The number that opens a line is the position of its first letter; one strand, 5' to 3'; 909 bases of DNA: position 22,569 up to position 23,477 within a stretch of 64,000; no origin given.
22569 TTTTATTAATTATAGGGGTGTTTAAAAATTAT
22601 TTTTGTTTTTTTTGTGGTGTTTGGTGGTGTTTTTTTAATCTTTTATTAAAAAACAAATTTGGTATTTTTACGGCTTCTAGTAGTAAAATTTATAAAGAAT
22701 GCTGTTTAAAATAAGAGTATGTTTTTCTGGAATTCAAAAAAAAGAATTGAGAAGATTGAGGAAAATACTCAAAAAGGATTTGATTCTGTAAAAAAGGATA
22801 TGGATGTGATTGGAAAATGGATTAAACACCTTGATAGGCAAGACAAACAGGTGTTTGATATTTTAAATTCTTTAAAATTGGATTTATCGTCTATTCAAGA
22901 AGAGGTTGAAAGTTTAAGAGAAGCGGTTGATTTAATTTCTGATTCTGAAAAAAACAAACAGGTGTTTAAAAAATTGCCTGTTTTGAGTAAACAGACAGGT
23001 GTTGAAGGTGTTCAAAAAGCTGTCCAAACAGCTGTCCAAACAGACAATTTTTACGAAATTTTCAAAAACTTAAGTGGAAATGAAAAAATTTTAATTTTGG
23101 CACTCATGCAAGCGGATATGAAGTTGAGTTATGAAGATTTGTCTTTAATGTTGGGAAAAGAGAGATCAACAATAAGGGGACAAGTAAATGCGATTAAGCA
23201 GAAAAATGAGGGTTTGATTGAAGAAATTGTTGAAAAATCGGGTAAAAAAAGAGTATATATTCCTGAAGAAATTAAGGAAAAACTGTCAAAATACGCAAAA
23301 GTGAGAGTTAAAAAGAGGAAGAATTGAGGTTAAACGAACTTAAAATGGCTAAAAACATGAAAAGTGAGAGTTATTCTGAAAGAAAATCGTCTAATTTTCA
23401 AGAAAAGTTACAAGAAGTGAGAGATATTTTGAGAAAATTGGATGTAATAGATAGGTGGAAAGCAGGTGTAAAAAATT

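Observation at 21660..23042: Iteron-like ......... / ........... array spanning two spacers and the body of a winged-helix gene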

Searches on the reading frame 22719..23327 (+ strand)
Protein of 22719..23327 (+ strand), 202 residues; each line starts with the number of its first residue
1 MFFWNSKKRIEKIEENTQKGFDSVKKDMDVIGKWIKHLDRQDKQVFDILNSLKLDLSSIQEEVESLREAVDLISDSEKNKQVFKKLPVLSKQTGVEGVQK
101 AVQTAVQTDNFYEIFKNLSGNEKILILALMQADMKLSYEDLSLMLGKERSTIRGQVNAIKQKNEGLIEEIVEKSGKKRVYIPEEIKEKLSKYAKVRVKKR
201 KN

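Call 11: search_protein_families(library=pfam, proteins=[window:22719-23327:+], max_evalue=0.1)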
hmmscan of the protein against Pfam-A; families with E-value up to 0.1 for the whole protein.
window:22719-23327:+ (202 aa): 4 families
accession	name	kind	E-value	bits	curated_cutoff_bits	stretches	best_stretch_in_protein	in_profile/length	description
PF05384.16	DegS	-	0.013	15.4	27.6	1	30-81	3-55/159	Sensor protein DegS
PF13404.12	HTH_AsnC-type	-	0.028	14.7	27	1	126-153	8-35/42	AsnC-type helix-turn-helix domain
PF15039.11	DUF4530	-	0.053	14.1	28.1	1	27-79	50-102/113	Domain of unknown function (DUF4530)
PF21552.3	TFC3_eWH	-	0.077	13.6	27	0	148-192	43-86/91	Transcription factor tau 138 kDa subunit, extended winged helix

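Call 13: find_homologous_proteins(query=window:22719-23324:+, max_evalue=0.001)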
Query window:22719-23324:+ (202 aa): 2135 proteins with E <= 0.001 among 2385 candidates; the best 120 are listed.
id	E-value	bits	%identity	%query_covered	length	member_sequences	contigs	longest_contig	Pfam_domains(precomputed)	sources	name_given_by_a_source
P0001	8.6e-119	412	100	100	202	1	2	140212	-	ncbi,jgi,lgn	-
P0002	2.4e-87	310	72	100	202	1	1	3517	-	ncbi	-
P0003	2.7e-85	303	71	100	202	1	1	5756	-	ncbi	-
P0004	1.3e-84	301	69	99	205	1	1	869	-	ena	-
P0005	1.4e-84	300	71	100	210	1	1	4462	-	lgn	-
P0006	7.0e-84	298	70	99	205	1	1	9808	-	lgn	-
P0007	1.2e-83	297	71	97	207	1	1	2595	-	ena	-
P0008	2.0e-83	297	72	97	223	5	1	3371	-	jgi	-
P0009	2.1e-83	297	70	98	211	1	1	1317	-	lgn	-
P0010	2.9e-83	296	70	99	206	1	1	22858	-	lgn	-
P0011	3.3e-83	296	70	99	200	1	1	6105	-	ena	-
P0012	3.5e-83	296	70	99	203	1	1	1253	-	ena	-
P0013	7.5e-83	295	67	100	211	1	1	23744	-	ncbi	-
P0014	7.5e-83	295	71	99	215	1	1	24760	-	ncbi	-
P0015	7.6e-83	295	70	100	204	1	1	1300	-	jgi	-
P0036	2.1e-81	290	72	91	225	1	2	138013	-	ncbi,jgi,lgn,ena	ncbi:MAG: hypothetical protein WCK29_00955 [archaeon]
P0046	6.0e-81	289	70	99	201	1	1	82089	-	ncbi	-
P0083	1.5e-79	284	66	100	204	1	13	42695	-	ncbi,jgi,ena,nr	ncbi:hypothetical protein J4408_03730 [Candidatus Pacearchaeota archaeon]|nr:hypothetical protein [C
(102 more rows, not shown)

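Call 15: find_related_loci(query=A1, collection=genome_contigs, flank=4000)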
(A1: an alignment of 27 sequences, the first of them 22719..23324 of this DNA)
Query A1 (202 aa) in genome_contigs; peptide patterns used: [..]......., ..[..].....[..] (x = any residue, [..] = any of these).
372 stretches matched a pattern; 314 encode a relative of the query (tblastn E <= 1e-3); the best 80 are kept; 80 distinct loci.
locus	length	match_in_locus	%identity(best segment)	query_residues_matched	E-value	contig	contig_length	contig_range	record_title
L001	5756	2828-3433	71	1-201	2e-93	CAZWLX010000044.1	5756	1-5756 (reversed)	MAG TPA_asm: Candidatus Woesearchaeota archaeon isolate binchicken_co38_343 genome assembly, contig: NODE_29379_length_5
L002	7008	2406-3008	67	1-201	5e-91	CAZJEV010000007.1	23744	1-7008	MAG TPA_asm: Candidatus Woesearchaeota archaeon isolate SRP269290_co4_244 genome assembly, contig: NODE_1022_length_2374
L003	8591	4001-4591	67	1-197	6e-89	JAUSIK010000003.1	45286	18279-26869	MAG: Nanoarchaeota archaeon isolate E14_metabat.bin.238 E14_k141_1166279, whole genome shotgun sequence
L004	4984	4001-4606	66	1-202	2e-88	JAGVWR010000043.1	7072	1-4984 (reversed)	Candidatus Pacearchaeota archaeon isolate RIFCSPLOWO2_01_FULL_32_14 rifcsplowo2_01_scaffold_30211, whole genome shotgun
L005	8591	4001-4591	68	1-197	6e-88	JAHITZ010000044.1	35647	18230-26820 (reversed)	MAG: Nanoarchaeota archaeon isolate MM_PC_MetaG.mb.229 MM_PC_MetaG.mb.229_k141_1209845, whole genome shotgun sequence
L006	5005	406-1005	68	1-200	5e-88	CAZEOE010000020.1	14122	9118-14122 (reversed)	MAG TPA_asm: Candidatus Woesearchaeota archaeon isolate SRP329715_co1_212 genome assembly, contig: NODE_6539_length_1412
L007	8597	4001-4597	65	1-199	3e-87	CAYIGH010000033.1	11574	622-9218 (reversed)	MAG TPA_asm: Candidatus Woesearchaeota archaeon isolate ERP119705_co24_289 genome assembly, contig: NODE_7546_length_115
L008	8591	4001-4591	68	1-197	4e-87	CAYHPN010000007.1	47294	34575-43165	MAG TPA_asm: Candidatus Woesearchaeota archaeon isolate ERP119705_co14_220 genome assembly, contig: NODE_438_length_4729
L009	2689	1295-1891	64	1-199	5e-89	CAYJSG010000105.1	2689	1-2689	MAG TPA_asm: Candidatus Woesearchaeota archaeon isolate ERP125453_co1_184 genome assembly, contig: NODE_57082_length_268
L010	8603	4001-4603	67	1-201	3e-87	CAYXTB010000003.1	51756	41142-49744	MAG TPA_asm: Candidatus Woesearchaeota archaeon isolate SRP178908_co1_313 genome assembly, contig: NODE_327_length_51756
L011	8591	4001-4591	67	1-197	3e-87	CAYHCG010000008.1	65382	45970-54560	MAG TPA_asm: Candidatus Woesearchaeota archaeon isolate ERP119705_co10_239 genome assembly, contig: NODE_243_length_6538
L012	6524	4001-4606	67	1-202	9e-87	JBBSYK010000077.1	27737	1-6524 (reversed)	MAG: Nanoarchaeota archaeon isolate H32-bin099_1 H32_bin099_1_000000000077, whole genome shotgun sequence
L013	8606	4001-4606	65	1-202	2e-86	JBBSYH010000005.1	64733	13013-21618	MAG: Nanoarchaeota archaeon isolate H51-bin114_1 H51_bin114_1_000000000005, whole genome shotgun sequence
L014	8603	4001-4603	66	1-201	2e-86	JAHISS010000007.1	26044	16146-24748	MAG: Nanoarchaeota archaeon isolate MM_PC_MetaG.mb.185 MM_PC_MetaG.mb.185_k141_69388, whole genome shotgun sequence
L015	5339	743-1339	64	1-199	1e-86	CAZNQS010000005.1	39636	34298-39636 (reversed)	MAG TPA_asm: Candidatus Woesearchaeota archaeon isolate SRP178908_co1_140 genome assembly, contig: NODE_534_length_39636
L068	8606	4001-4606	57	1-201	6e-69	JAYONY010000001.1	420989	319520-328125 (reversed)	MAG: archaeon isolate 139570_S171_concoct_bins.tsv.001 NODE_2_length_420989_cov_6.098920, whole genome shotgun sequence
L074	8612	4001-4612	52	1-201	1e-58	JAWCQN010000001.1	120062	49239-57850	MAG: Candidatus Pacearchaeota archaeon isolate JZ-2_201901_bins_85 JZ-2_201901_bins_85_scaffold_1, whole genome shotgun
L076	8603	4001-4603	52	1-198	9e-58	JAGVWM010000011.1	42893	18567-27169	Candidatus Pacearchaeota archaeon isolate RIFCSPHIGHO2_01_FULL_29_23 rifcsphigho2_01_scaffold_4737, whole genome shotgun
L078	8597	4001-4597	53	1-202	6e-57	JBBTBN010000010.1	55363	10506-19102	MAG: Nanoarchaeota archaeon isolate H52-bin015_1 H52_bin015_1_000000000010, whole genome shotgun sequence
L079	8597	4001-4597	49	1-202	2e-56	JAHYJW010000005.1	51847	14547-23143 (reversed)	MAG: Patescibacteria group bacterium isolate KA32 NODE_395_length_51847_cov_11.551102, whole genome shotgun sequence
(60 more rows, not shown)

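Call 25: predict_structure(alignment_id=A1)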
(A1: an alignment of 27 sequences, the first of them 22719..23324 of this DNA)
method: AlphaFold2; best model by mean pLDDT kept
length: 202 residues; sequences in the alignment: 27
mean_pLDDT: 68.0   pTM: 0.40
mean pLDDT of the five models: 68.0, 67.5, 59.8, 57.1, 51.5
residues with pLDDT >= 90: 5; 70-90: 105; 50-70: 50; < 50: 42
segments of 3 or more residues with pLDDT < 50: 78-109, 194-202
pLDDT, mean of each block of 10 residues (from residue 1): 61 76 76 67 67 72 67 53 33 39 43 72 86 86 89 88 81 84 77 46 31
secondary structure, 60 per line:
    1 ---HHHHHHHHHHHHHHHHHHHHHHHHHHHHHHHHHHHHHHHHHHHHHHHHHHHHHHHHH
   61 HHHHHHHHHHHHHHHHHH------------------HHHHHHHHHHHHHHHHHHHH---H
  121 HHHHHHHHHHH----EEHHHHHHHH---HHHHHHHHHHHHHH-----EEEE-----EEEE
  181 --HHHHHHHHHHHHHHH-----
elements in order: H4-78 H97-116 H120-131 H138-145 H149-162 E168-171 E177-180 H183-197

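Call 29: fold_search(model_id=the predicted structure, library=pdb)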
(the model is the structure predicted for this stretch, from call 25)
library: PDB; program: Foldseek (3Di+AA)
matches with E <= 10: 1286; with E <= 0.001: 8
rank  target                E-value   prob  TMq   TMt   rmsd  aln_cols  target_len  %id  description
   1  6cmv_C                4.3e-04  1.00  0.31  0.53   7.5       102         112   22  Crystal structure of Archaeal Biofilm Regulator (AbfR2) from Sulfolobus acidocaldarius (released 2018-11-14)
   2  2kko_MODEL_1_A        5.6e-04  1.00  0.33  0.58   6.3       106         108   16  Solution NMR structure of the homodimeric winged helix-turn-helix DNA-binding domain (fragment 1-100) Mb0332 f (released 2009-08-11)
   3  6cmv_B                6.3e-04  1.00  0.30  0.51   7.6       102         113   22  Crystal structure of Archaeal Biofilm Regulator (AbfR2) from Sulfolobus acidocaldarius (released 2018-11-14)
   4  4zzl_A                7.2e-04  1.00  0.33  0.44  16.4       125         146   13  MexR R21W derepressor mutant causing multidrug resistance in P. aeruginosa by mexAB-oprM efflux pump expression (released 2016-07-27)
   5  1smt_A                8.8e-04  1.00  0.35  0.67   6.2       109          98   14  SMTB REPRESSOR FROM SYNECHOCOCCUS PCC7942 (released 1997-12-03)
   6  1smt_B                8.8e-04  1.00  0.34  0.63   5.9       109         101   13  SMTB REPRESSOR FROM SYNECHOCOCCUS PCC7942 (released 1997-12-03)
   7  6cdb_A                9.3e-04  1.00  0.32  0.61   7.1       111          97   11  Crystal Structure of V66L CzrA in the Zn(II)bound state (released 2018-07-11)
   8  7dvs_D                1.0e-03  1.00  0.31  0.53  10.3       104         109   20  Crystal structure of Apo (heme-free) PefR (released 2021-09-29)
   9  4lll_M                1.1e-03  1.00  0.35  0.54   7.3       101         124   13  Crystal structure of S. aureus MepR-DNA complex (released 2014-05-14)
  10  6pcp_A                1.1e-03  1.00  0.31  0.42  14.1       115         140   14  Mechanism for regulation of DNA binding of Bordetella bronchiseptica BpsR by 6-hydroxynicotinic acid (released 2019-11-06)
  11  7dvr                  1.2e-03  1.00  0.34  0.45  12.0       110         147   20  Crystal structure of heme sensor protein PefR from Streptococcus agalactiae in complex with heme (released 2021-09-29)
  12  4fht_A                1.2e-03  1.00  0.29  0.41  13.9       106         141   17  Crystal Structure of the PcaV transcriptional regulator from Streptomyces coelicolor in complex with its natural ligan (released 2013-04-24)
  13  1r22_B                1.3e-03  1.00  0.36  0.69   3.9        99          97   15  Crystal structure of the cyanobacterial metallothionein repressor SmtB (C14S/C61S/C121S mutant) in the Zn2alpha5-form (released 2004-05-18)
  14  1r23_A                1.5e-03  1.00  0.35  0.64   7.3       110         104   13  Crystal structure of the cyanobacterial metallothionein repressor SmtB in the Zn1-form (one Zn(II) per dimer) (released 2004-05-18)
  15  3eco_A                1.5e-03  1.00  0.31  0.46  11.6       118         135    9  Crystal structure of MepR, a transcription regulator of the Staphylococcus aureus multidrug efflux pump MepA (released 2009-02-10)
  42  6cmv_A                3.9e-03  1.00  0.30  0.52  11.1       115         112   19  Crystal structure of Archaeal Biofilm Regulator (AbfR2) from Sulfolobus acidocaldarius (released 2018-11-14)
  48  6cmv_D                4.1e-03  1.00  0.30  0.52   7.3       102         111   22  Crystal structure of Archaeal Biofilm Regulator (AbfR2) from Sulfolobus acidocaldarius (released 2018-11-14)
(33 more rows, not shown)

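Call 53: search_protein_families(library=ncbifam, proteins=[window:22719-23327:+], max_evalue=0.01)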
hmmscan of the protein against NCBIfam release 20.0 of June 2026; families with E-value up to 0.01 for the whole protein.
window:22719-23327:+ (202 aa): 2 families
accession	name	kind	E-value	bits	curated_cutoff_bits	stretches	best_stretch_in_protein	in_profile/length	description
TIGR02937.1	sigma70-ECF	superfamily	0.0011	18.7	42.9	1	35-162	65-160/165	sigma-70 family RNA polymerase sigma factor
NF053606.1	Sta1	subfamily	0.0033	17.5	80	1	113-188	13-92/100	Sta1 family transcriptional regulator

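Call 54: search_solved_structures(query=A1, max_evalue=1)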
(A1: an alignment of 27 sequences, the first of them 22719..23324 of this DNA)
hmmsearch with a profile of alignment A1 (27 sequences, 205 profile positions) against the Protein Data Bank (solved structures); distinct sequences matched with E-value up to 1: 25.
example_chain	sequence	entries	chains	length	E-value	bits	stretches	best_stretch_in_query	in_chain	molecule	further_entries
6hms_A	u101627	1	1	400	0.011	18.5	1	141-185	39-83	DNA polymerase II small subunit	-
6hmf_A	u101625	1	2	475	0.012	18.4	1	141-185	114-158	DNA polymerase II small subunit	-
5ihe_A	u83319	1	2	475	0.012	18.4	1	141-185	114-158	DNA polymerase II small subunit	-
6t8h_A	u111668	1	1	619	0.016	18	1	141-185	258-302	DNA polymerase II small subunit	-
8ppt_A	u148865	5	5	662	0.018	17.9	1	141-185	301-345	DNA polymerase II small subunit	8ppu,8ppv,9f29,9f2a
2yo3_A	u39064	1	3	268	0.033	17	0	11-74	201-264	GENERAL CONTROL PROTEIN GCN4, PUTATIVE INNER MEMBRANE PROTEIN, GENERAL CONTROL PROTEIN GCN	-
6cmv_A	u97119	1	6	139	0.055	16.2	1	98-188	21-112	Transcriptional regulator Lrs14-like protein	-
8vk3_J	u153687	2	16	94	0.1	15.4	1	5-42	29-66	Protein S100A1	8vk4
2lhl_A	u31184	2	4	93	0.11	15.2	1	5-42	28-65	Protein S100-A1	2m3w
2lls_A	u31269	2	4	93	0.13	15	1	5-42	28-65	Protein S100-A1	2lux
1k2h_A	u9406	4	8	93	0.14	14.9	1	5-42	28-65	S-100 protein, alpha chain | Protein S100-A1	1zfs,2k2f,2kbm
2llt_A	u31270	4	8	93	0.14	14.9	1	5-42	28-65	Protein S100-A1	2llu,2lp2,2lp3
2l0p_A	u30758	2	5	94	0.14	14.9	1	5-42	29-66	S100 calcium binding protein A1 | Protein S100-A1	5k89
1n7o_A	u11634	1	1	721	0.42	13.4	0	94-130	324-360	hyaluronidase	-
1loh_A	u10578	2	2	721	0.42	13.4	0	94-130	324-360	Hyaluronate Lyase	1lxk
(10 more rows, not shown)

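Call 65: find_encoding_contigs(protein=P0036, flank=10000, max_places=1)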
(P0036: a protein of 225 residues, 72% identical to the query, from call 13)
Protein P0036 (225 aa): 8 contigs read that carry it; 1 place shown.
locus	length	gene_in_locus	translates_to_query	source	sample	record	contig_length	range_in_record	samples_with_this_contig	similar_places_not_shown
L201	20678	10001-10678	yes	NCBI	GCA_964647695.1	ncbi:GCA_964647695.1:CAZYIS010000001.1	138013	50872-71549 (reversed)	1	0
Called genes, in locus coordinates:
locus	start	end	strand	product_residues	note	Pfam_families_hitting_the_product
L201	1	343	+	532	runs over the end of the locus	-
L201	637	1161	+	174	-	PF00254:FKBP_C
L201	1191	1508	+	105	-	-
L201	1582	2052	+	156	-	-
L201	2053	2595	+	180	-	-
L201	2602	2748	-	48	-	PF11295:DUF3096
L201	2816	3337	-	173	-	-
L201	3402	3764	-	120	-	-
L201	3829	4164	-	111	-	-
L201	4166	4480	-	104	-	-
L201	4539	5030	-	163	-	-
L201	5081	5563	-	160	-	-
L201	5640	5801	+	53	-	-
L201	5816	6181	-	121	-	-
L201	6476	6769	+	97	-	-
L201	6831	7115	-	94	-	-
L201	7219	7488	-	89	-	-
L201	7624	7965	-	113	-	-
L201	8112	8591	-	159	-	-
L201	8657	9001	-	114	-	PF01741:MscL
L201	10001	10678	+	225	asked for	-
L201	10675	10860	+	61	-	-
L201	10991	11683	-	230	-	-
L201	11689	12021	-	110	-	-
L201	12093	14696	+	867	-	PF00270:DEAD, PF04851:ResIII (weak), PF00271:Helicase_C, PF19306:WHD_Lhr, PF08494:DEAD_assoc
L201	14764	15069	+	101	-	-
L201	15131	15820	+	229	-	PF00149:Metallophos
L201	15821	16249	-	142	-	-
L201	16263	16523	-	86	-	PF05239:PRC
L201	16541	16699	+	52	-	-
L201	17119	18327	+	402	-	PF01637:ATPase_2 (weak), PF05621:TniB (weak), PF13191:AAA_16, PF00004:AAA, PF13401:AAA_22, PF22606:Cdc6-ORC-like_ATPase_lid, PF22703:Cdc6_lid, PF09079:WHD_Cdc6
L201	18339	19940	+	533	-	PF00149:Metallophos, PF04042:DNA_pol_E_B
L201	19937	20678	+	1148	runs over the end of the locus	PF03833:PolC_DP2_N, PF24844:PolC_DP2_central, PF24846:PolC_DP2_cat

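Call 66: find_encoding_contigs(protein=P0046, flank=10000, max_places=1)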
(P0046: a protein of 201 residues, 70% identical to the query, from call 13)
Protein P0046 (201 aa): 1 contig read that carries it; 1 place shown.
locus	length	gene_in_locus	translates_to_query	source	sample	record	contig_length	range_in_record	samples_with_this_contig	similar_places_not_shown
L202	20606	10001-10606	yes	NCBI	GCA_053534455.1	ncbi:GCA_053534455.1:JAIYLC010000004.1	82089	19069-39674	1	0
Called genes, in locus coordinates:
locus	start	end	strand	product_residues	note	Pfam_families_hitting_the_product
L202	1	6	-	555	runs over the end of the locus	PF03485:Arg_tRNA_synt_N, PF00750:tRNA-synt_1d, PF05746:DALR_1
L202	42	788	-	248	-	PF00078:RVT_1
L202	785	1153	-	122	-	-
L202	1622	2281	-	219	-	-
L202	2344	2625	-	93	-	PF17032:Zn_ribbon_15 (faint), PF24460:DUF7575 (faint), PF12773:DZR, PF13248:Zn_ribbon_3 (weak), PF13240:Zn_Ribbon_1 (weak)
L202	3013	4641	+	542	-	-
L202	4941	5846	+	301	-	PF07705:CARDB (faint)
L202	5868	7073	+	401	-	PF02687:FtsX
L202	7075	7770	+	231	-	PF02463:SMC_N (faint), PF00005:ABC_tran, PF13304:AAA_21 (faint)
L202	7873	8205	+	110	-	-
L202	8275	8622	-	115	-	-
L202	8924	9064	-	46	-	-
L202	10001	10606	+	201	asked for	-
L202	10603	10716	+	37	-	-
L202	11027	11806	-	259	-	-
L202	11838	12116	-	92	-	-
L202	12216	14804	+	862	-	PF04851:ResIII (faint), PF00270:DEAD, PF00271:Helicase_C, PF19306:WHD_Lhr, PF08494:DEAD_assoc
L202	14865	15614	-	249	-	-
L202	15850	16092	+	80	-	-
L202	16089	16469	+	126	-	PF01850:PIN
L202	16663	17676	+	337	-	PF13793:Pribosyltran_N, PF00156:Pribosyltran, PF14572:Pribosyl_synth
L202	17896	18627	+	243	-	PF00149:Metallophos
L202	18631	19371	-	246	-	-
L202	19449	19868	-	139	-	PF01934:HepT-like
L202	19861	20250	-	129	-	PF01909:NTP_transf_2, PF18765:Polbeta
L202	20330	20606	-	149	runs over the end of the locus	-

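Call 67: find_encoding_contigs(protein=P0083, flank=10000, max_places=1)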
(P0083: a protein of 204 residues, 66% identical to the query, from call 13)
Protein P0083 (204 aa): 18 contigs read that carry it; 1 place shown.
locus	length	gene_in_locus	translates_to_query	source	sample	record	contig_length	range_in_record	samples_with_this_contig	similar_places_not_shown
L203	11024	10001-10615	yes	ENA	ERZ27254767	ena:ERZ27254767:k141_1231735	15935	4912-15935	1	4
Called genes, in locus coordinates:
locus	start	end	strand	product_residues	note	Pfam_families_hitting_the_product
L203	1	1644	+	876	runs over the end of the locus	-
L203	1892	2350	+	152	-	PF00254:FKBP_C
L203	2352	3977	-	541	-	PF01336:tRNA_anti-codon (weak), PF01368:DHH (weak)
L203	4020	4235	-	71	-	-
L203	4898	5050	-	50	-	PF11295:DUF3096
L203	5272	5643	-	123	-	-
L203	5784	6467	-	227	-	-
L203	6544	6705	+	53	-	PF04014:MazE_antitoxin (weak)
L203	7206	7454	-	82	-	PF05016:ParE_toxin (weak)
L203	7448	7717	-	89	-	-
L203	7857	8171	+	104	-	-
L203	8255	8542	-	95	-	-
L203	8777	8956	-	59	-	PF25208:DUF7838 (weak)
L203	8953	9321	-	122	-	PF18898:DUF5654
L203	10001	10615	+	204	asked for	-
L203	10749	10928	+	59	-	-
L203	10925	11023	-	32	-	?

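Call 74: search_protein_families(library=phrogs, proteins=[window:22719-23327:+], max_evalue=0.01)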
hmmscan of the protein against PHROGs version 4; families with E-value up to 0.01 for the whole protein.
window:22719-23327:+ (202 aa): 0 families

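Call 75: search_dna_similar(query=window:22719-23327:+, collection=plasmids, mode=protein, max_evalue=0.001, max_rows=10)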
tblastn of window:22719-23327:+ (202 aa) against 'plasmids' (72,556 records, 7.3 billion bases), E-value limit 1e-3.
No match.
